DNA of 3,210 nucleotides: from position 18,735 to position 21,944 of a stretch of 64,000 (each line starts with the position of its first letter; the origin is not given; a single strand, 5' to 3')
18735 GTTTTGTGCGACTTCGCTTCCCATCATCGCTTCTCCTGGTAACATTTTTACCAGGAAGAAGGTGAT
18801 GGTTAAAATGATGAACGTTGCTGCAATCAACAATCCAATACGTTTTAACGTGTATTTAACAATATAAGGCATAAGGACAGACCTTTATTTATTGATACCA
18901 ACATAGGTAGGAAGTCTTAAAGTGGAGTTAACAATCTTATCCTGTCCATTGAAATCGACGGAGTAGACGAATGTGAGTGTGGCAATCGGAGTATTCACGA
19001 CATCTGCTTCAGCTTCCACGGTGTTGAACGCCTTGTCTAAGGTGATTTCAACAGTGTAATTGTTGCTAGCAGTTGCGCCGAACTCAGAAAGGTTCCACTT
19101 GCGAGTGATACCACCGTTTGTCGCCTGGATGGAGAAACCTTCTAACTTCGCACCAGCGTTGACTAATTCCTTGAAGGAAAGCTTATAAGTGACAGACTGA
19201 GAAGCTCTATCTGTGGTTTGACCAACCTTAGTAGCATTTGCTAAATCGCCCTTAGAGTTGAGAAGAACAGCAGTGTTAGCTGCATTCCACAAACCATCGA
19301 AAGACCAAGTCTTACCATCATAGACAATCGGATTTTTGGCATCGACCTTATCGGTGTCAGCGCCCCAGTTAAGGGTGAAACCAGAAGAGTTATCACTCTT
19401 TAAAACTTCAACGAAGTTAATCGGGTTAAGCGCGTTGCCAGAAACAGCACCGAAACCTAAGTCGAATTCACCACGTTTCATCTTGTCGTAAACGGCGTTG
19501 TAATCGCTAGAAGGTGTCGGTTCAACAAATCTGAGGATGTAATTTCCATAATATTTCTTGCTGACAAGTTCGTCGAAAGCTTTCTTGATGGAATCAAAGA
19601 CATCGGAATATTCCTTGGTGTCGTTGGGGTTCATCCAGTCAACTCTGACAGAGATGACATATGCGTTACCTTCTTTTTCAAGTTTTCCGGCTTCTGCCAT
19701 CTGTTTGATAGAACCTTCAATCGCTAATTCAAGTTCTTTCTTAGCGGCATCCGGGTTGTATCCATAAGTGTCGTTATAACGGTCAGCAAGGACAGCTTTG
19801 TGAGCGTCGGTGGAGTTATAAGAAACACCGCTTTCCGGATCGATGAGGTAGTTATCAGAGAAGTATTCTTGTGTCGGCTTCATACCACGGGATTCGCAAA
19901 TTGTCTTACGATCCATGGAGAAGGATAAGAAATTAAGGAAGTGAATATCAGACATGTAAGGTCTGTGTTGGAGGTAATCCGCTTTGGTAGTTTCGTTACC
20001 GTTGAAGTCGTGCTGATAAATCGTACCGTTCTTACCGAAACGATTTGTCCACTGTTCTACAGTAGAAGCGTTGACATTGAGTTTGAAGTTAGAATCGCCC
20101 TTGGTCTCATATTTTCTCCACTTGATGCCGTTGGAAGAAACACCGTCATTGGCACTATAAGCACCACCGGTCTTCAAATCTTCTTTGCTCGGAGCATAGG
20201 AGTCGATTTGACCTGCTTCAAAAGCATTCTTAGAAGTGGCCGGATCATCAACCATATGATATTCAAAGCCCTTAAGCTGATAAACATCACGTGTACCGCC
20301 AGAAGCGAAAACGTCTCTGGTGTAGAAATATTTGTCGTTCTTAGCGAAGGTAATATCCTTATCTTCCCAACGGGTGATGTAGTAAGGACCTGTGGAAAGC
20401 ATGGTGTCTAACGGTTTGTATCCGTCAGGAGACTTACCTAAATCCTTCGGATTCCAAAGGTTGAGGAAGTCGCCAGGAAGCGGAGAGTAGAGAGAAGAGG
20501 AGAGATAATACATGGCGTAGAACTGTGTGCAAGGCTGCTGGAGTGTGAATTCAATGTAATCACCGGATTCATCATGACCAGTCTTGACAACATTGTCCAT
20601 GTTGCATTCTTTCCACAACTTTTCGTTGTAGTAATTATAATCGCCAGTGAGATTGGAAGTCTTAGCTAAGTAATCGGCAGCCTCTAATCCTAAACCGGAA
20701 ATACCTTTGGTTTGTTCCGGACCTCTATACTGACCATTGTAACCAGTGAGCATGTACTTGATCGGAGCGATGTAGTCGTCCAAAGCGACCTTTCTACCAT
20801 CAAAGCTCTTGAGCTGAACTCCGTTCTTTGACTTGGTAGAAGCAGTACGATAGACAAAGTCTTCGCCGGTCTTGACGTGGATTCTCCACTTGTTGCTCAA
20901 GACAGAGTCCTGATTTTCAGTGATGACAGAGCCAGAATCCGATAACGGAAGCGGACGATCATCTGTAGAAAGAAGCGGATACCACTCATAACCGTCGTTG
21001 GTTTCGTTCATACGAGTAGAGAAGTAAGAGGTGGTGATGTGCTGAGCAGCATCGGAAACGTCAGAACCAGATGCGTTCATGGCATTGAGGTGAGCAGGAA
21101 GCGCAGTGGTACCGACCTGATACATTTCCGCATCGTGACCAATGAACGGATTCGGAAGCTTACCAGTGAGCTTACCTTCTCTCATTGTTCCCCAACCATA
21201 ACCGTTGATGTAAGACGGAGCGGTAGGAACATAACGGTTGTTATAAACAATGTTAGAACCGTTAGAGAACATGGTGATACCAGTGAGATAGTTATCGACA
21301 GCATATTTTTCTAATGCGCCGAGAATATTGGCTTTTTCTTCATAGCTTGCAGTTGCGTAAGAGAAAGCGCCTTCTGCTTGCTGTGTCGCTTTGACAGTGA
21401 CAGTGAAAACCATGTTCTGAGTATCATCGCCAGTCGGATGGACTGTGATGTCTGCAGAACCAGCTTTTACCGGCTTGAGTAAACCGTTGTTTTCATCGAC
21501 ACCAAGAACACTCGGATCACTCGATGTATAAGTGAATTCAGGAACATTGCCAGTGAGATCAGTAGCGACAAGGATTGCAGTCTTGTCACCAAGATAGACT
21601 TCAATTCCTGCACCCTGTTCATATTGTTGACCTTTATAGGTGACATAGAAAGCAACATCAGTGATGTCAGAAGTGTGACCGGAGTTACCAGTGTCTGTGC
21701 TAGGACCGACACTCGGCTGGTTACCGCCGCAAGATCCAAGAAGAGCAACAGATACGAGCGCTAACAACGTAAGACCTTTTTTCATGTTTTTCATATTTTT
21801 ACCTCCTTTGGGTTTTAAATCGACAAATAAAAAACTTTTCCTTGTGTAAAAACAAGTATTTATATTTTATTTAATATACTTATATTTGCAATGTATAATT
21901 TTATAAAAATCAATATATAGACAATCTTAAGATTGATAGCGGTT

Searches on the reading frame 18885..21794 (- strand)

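Call 81: search_protein_families(library=pfam, proteins=[window:18885-21794:-], max_evalue=0.00001)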
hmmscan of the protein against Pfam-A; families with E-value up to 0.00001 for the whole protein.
window:18885-21794:- (969 aa): 1 family
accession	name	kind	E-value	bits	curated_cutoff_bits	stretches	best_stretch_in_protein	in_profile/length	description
PF22359.2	Big-like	-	1.1e-06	29.2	27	1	87-133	3-47/48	Bacterial Ig-like domain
